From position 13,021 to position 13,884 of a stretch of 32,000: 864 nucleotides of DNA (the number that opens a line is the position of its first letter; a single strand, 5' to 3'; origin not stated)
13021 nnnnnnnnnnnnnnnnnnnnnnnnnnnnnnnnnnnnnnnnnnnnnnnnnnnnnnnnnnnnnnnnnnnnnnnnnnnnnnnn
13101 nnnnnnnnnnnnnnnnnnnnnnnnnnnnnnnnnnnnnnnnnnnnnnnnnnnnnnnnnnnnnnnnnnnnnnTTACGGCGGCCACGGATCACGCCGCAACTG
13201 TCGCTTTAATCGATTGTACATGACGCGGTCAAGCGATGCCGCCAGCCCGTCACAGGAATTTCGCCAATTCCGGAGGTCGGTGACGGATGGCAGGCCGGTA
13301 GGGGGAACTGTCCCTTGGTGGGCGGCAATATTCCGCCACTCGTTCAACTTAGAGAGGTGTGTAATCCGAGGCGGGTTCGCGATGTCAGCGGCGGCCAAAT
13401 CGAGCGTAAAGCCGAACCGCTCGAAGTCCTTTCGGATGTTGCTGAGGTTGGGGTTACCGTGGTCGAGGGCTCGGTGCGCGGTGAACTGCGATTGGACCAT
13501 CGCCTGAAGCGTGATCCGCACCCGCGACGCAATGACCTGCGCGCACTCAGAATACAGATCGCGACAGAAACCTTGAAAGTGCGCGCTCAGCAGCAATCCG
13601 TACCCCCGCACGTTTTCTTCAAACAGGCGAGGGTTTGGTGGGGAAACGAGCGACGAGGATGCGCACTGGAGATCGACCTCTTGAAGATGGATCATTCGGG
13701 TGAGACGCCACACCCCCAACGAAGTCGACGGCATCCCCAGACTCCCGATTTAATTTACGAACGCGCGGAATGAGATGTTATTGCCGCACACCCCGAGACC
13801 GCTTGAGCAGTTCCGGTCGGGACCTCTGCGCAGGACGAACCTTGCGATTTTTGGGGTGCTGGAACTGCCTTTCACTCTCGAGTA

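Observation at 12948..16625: Candidate three-gene antiphage cassette: Mrr-like nuclease-STAND ATPase + HEPN protein + coupled 70-aa protein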

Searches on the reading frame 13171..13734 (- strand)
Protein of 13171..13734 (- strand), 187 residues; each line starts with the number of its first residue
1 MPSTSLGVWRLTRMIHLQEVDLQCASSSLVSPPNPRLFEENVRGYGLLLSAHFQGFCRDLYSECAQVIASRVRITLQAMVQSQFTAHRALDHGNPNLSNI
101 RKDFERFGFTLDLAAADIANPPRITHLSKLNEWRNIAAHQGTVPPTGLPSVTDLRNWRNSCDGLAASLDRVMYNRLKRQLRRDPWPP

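Call 4: search_protein_families(library=pfam, proteins=[window:13171-13734:-], max_evalue=0.1)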
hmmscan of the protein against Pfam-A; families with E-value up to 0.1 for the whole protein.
window:13171-13734:- (187 aa): 1 family
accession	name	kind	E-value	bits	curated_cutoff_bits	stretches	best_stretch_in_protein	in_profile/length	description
PF18735.6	HEPN_RiboL-PSP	-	3.4e-08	34.1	28.4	1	45-173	33-190/191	RiboL-PSP-HEPN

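Call 5: search_protein_families(library=padloc, proteins=[window:13171-13734:-], max_evalue=0.1)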
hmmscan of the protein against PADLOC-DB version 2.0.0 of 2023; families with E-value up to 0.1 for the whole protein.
window:13171-13734:- (187 aa): 0 families

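Call 6: search_protein_families(library=ncbifam, proteins=[window:13171-13734:-], max_evalue=0.1)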
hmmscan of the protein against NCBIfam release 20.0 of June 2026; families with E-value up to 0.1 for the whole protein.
window:13171-13734:- (187 aa): 0 families

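Call 8: find_homologous_proteins(query=window:13171-13734:-)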
Query window:13171-13734:- (187 aa): 1017 proteins with E <= 0.001 among 1216 candidates; the best 120 are listed.
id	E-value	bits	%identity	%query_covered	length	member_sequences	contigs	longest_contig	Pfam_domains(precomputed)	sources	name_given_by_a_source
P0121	1.0e-123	428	100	100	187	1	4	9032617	PF18735.7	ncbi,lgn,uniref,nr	ncbi:hypothetical protein GobsT_31400 [Gemmata obscuriglobus]|uniref:RiboL-PSP-HEPN domain-containin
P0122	8.6e-93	327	76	99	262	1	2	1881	PF18735.7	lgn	-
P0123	8.6e-86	305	70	100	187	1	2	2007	-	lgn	-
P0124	7.1e-85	302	71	100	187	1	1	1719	PF18735.7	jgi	jgi:hypothetical protein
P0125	9.7e-85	301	71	100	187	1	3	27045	PF18735.7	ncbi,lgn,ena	-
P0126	3.1e-83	296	70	100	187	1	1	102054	PF18735.7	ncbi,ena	-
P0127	3.4e-82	293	67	100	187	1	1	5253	PF18735.7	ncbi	-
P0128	4.0e-82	293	68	100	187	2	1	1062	PF18735.7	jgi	jgi:hypothetical protein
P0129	7.7e-82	292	67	100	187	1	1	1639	PF18735.7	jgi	jgi:hypothetical protein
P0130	8.7e-82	292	69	99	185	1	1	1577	PF18735.7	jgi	jgi:hypothetical protein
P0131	1.1e-81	291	67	100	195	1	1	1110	PF18735.7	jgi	jgi:RiboL-PSP-HEPN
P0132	1.6e-81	291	67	100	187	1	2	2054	PF18735.7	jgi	-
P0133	1.6e-81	291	68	100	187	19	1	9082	PF18735.7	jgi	-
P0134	3.5e-81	290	67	100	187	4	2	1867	PF18735.7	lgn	-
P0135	9.4e-81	288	68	100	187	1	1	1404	PF18735.7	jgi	jgi:hypothetical protein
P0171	4.4e-74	266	63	100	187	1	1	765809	PF18735.7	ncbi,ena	-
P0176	1.4e-73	265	65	100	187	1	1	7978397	PF18735.7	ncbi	-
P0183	3.1e-73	264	62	100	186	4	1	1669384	PF18735.7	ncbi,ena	-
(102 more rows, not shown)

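Call 14: find_related_loci(query=A2, collection=metagenome_contigs, flank=6000)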
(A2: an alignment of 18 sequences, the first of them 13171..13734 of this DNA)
Query A2 (187 aa) in metagenome_contigs; peptide patterns used: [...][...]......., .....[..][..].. (x = any residue, [..] = any of these).
297 stretches matched a pattern; 117 encode a relative of the query (tblastn E <= 1e-3); the best 80 are kept; 80 distinct loci.
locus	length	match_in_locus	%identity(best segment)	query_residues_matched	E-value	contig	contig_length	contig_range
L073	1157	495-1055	68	1-187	2e-95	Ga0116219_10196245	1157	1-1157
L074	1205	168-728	68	1-187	2e-94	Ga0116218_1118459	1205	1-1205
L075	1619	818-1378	69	1-187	2e-92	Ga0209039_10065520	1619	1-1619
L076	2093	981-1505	69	13-187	1e-87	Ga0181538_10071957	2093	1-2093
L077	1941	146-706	67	1-187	2e-87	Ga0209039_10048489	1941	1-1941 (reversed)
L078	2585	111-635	68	13-187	3e-84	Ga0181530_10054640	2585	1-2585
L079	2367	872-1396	68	13-187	9e-85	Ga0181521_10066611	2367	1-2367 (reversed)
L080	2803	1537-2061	68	13-187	8e-84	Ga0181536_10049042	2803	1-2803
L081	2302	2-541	67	9-187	5e-85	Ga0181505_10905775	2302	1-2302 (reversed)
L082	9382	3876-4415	68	1-180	2e-82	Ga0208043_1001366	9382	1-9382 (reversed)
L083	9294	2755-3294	68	1-180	2e-82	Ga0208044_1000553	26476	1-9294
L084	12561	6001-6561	65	1-187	4e-82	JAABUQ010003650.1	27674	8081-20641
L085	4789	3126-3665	68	1-180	2e-82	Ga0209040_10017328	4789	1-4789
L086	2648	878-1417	67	1-180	2e-82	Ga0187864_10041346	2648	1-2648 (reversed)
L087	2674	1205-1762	65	1-187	9e-82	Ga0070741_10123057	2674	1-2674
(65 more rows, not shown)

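Call 27: search_protein_families(library=phrogs, proteins=[window:13171-13734:-], max_evalue=0.01)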
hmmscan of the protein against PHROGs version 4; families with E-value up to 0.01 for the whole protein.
window:13171-13734:- (187 aa): 0 families

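Call 38: search_solved_structures(query=A2, max_evalue=10)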
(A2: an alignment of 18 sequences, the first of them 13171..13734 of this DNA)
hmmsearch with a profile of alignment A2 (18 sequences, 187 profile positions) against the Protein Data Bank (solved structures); distinct sequences matched with E-value up to 10: 1.
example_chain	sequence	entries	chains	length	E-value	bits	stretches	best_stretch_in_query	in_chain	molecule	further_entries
4o1k_A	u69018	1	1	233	1.2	12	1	89-157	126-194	Carbonic anhydrase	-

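Call 42: find_encoding_contigs(protein=P0176, flank=8000, max_places=2)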
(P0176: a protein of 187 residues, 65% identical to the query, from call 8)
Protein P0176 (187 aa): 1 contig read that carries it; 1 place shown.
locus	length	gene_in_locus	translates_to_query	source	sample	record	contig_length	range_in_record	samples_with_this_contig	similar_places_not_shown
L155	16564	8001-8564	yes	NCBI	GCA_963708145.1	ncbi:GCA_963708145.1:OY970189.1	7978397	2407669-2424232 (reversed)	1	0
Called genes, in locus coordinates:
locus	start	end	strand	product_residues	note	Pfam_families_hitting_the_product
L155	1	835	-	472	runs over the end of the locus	PF01609:DDE_Tnp_1, PF13701:DDE_Tnp_1_4 (weak)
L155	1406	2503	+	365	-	PF01609:DDE_Tnp_1 (faint)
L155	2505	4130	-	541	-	-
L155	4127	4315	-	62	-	-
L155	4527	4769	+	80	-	PF01084:Ribosomal_S18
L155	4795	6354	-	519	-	-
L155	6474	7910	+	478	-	PF00884:Sulfatase, PF01663:Phosphodiest (faint), PF16347:SGSH_C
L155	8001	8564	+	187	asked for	PF18735:HEPN_RiboL-PSP (faint)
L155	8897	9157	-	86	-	-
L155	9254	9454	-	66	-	-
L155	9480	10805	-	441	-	PF00884:Sulfatase, PF01663:Phosphodiest (weak), PF16347:SGSH_C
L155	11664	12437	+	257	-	PF00884:Sulfatase, PF16347:SGSH_C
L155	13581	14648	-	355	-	-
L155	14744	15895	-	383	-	PF01145:Band_7 (faint)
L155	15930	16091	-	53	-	-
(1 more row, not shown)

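Call 43: find_encoding_contigs(protein=P0183, flank=8000, max_places=2)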
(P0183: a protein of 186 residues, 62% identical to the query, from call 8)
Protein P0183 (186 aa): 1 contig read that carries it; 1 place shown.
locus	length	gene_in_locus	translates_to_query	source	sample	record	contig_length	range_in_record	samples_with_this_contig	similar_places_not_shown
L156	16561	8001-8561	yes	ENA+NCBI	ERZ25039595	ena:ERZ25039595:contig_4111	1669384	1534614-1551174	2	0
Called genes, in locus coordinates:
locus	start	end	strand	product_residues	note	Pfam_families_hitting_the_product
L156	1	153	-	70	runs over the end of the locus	-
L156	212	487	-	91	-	PF01584:CheW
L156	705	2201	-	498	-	PF00672:HAMP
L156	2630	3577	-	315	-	PF13433:Peripla_BP_5, PF13458:Peripla_BP_6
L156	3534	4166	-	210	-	PF13433:Peripla_BP_5, PF13458:Peripla_BP_6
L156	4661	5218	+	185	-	-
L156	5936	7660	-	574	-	PF01609:DDE_Tnp_1 (weak), PF13751:DDE_Tnp_1_6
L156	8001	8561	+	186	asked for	PF18735:HEPN_RiboL-PSP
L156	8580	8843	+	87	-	-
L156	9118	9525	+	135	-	PF02733:Dak1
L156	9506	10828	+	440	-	PF02733:Dak1, PF02734:Dak2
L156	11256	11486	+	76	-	-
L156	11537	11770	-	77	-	-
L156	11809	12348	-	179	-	-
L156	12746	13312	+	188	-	PF05685:Uma2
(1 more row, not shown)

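Call 44: find_encoding_contigs(protein=P0171, flank=8000, max_places=2)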
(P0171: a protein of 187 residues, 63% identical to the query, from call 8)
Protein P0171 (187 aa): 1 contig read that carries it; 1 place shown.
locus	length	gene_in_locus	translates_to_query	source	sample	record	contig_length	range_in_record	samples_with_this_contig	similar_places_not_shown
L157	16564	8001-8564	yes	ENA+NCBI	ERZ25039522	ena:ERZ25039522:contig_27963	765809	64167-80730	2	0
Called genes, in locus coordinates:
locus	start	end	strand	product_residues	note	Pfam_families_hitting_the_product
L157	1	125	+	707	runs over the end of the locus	PF00404:Dockerin_1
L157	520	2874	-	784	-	PF13433:Peripla_BP_5, PF13458:Peripla_BP_6, PF25539:Bestrophin_2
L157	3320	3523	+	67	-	-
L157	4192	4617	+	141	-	PF12844:HTH_19 (weak), PF13443:HTH_26, PF13560:HTH_31, PF01381:HTH_3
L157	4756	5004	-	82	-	-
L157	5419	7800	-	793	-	PF01565:FAD_binding_4, PF02913:FAD-oxidase_C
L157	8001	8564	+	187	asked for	PF18735:HEPN_RiboL-PSP (weak)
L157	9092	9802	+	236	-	PF02985:HEAT (faint), PF13646:HEAT_2, PF03130:HEAT_PBS (faint)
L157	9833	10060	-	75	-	PF00155:Aminotran_1_2 (weak)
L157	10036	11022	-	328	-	PF00155:Aminotran_1_2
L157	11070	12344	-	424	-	PF03600:CitMHS, PF07158:MatC_N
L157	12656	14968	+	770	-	PF07978:NIPSNAP, PF06283:ThuA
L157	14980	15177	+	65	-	-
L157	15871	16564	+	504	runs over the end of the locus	PF00413:Peptidase_M10, PF19077:Big_13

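Call 50: find_related_loci(query=A2, collection=viral_contigs, flank=6000)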
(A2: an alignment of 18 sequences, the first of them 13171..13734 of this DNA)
Query A2 (187 aa) in viral_contigs; peptide patterns used: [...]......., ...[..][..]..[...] (x = any residue, [..] = any of these).
29 stretches matched a pattern, but none encodes a relative of the query by tblastn (E <= 1e-3).

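Call 79: search_protein_families(library=padloc, alignment_id=A5, max_evalue=0.00001)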
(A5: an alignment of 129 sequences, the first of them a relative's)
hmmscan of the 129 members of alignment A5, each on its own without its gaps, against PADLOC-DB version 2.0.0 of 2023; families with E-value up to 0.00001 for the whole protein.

A. member 1, L083:34-2391:+ (785 aa): 0 families

B. families by the number of members that match (of 129 scanned): 106 families (the first 25 are shown)
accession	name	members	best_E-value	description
PDLC04832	PDC-S03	2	9.1e-13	-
PDLC04833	PDC-S03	2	1.3e-11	-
PDLC04852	PDC-S05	1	7.2e-121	-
PDLC04853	PDC-S05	1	3.6e-110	-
PDLC01995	RtcR_PspF2--CARF_AAA_HTH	1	1.3e-108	-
PDLC04851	PDC-S05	1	3.3e-103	-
PDLC04843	PDC-S05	1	1.9e-89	-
PDLC04868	PDC-S05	1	6.5e-88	-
PDLC04864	PDC-S05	1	4.2e-87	-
PDLC04871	PDC-S05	1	8.5e-84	-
PDLC04870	PDC-S05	1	1.8e-78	-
PDLC04876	PDC-S05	1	7.5e-69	-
PDLC04042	PD-T4-6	1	1.3e-64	-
PDLC04053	PD-T4-6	1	4.9e-61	-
PDLC04043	PD-T4-6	1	1.3e-58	-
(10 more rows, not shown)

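Call 80: search_protein_families(library=pfam, alignment_id=A5, max_evalue=0.00001)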
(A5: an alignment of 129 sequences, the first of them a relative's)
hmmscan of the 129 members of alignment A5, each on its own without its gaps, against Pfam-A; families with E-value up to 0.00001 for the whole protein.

A. member 1, L083:34-2391:+ (785 aa): 1 family
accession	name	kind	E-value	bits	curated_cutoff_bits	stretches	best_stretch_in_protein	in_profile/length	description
PF19993.5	DO-GTPase2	-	2e-10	41.2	27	1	6-163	2-173/226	Double-GTPase 2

B. families by the number of members that match (of 129 scanned): 109 families (the first 25 are shown)
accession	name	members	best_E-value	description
PF20254.3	DMFA2_C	2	3e-77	N,N-dimethylformamidase beta subunit-like, C-terminal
PF00158.32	Sigma54_activat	2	4.8e-68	Sigma-54 interaction domain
PF07596.16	SBP_bac_10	2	7.9e-47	Protein of unknown function (DUF1559)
PF05685.18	Uma2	2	3.1e-27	Putative restriction endonuclease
PF01717.24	Meth_synt_2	2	7e-22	Cobalamin-independent synthase, Catalytic domain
PF00753.33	Lactamase_B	2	3.2e-21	Metallo-beta-lactamase superfamily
PF13646.12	HEAT_2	2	9.2e-15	HEAT repeats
PF08281.18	Sigma70_r4_2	2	2.1e-13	Sigma-70, region 4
PF07728.20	AAA_5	2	2.4e-11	AAA domain (dynein-related subfamily)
PF04545.22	Sigma70_r4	2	3.3e-09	Sigma-70, region 4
PF08267.18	Meth_synt_1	2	1.2e-07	Cobalamin-independent synthase, N-terminal domain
PF16640.11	Big_3_5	1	4.8e-204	Bacterial Ig-like domain (group 3)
PF07394.17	DUF1501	1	5.6e-149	Protein of unknown function (DUF1501)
PF00871.23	Acetate_kinase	1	1.3e-132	Acetokinase family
PF08497.15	Radical_SAM_N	1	8.6e-132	Radical SAM N-terminal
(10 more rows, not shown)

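Call 89: find_encoding_contigs(protein=P0122, flank=3000, max_places=3)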
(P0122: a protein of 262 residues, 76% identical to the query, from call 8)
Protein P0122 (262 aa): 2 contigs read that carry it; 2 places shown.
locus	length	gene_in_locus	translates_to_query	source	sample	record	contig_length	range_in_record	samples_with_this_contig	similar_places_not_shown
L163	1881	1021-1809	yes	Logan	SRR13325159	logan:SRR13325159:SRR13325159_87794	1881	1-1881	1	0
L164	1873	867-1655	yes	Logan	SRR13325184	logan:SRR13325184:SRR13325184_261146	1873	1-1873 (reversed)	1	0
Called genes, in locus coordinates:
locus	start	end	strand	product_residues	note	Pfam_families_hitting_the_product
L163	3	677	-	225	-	?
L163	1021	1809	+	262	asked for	PF18735:HEPN_RiboL-PSP (faint)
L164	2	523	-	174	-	?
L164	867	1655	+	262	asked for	PF18735:HEPN_RiboL-PSP (faint)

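Call 91: search_dna_similar(query=window:13171-13734:-, collection=plasmids, mode=protein, max_rows=15)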
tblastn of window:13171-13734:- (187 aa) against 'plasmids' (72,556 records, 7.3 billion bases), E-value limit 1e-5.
Records with a match: 1; places in all: 1; records where one place covers at least 80% of the query: 0.
Best place of each record, by identity: <60% 1.
By first word of the organism name: Mycobacteroides 1.
By predicted mobility (MOB-suite, as given by PLSDB): mobilizable 1.
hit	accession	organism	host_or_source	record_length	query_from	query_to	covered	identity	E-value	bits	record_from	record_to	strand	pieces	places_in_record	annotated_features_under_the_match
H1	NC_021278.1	Mycobacteroides abscessus subsp. bolletii 50594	-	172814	49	171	66%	33.1%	1e-8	61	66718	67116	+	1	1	hypothetical protein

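Call 94: get_annotated_region(hit=H1, flank=3000)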
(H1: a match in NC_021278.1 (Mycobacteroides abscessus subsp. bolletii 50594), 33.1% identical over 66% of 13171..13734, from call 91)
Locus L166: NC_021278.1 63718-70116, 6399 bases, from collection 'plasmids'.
description: Mycobacteroides abscessus subsp. bolletii 50594 plasmid 1, complete sequence
organism: Mycobacteroides abscessus subsp. bolletii 50594 (NCBI taxid 1303024)
taxonomy: Bacteria; Actinomycetota; Actinomycetes; Mycobacteriales; Mycobacteriaceae; Mycobacteroides; Mycobacteroides abscessus; Mycobacteroides abscessus subsp. bolletii 50594
host: -; source: -; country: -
typing (MOB-suite, as given by PLSDB): mobilizable; replicon rep_cluster_1566; relaxase MOBF
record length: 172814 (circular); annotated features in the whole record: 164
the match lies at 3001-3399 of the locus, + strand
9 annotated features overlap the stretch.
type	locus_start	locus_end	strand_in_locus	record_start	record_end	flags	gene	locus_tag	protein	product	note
CDS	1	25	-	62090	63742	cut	-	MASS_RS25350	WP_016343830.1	transposase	-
CDS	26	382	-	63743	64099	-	-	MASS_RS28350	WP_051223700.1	hypothetical protein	-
CDS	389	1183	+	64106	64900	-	-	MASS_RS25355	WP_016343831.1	transposase family protein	-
CDS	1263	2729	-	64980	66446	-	-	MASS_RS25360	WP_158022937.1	hypothetical protein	-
CDS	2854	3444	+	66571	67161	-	-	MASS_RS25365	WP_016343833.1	hypothetical protein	-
CDS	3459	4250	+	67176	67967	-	-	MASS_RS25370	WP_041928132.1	hypothetical protein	-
CDS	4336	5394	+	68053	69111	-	-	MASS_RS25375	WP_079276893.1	C40 family peptidase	GO:0006508 - proteolysis [Evidence IEA]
CDS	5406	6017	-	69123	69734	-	-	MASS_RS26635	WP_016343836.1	helix-turn-helix transcriptional regulator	-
CDS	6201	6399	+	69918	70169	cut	-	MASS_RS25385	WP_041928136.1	hypothetical protein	-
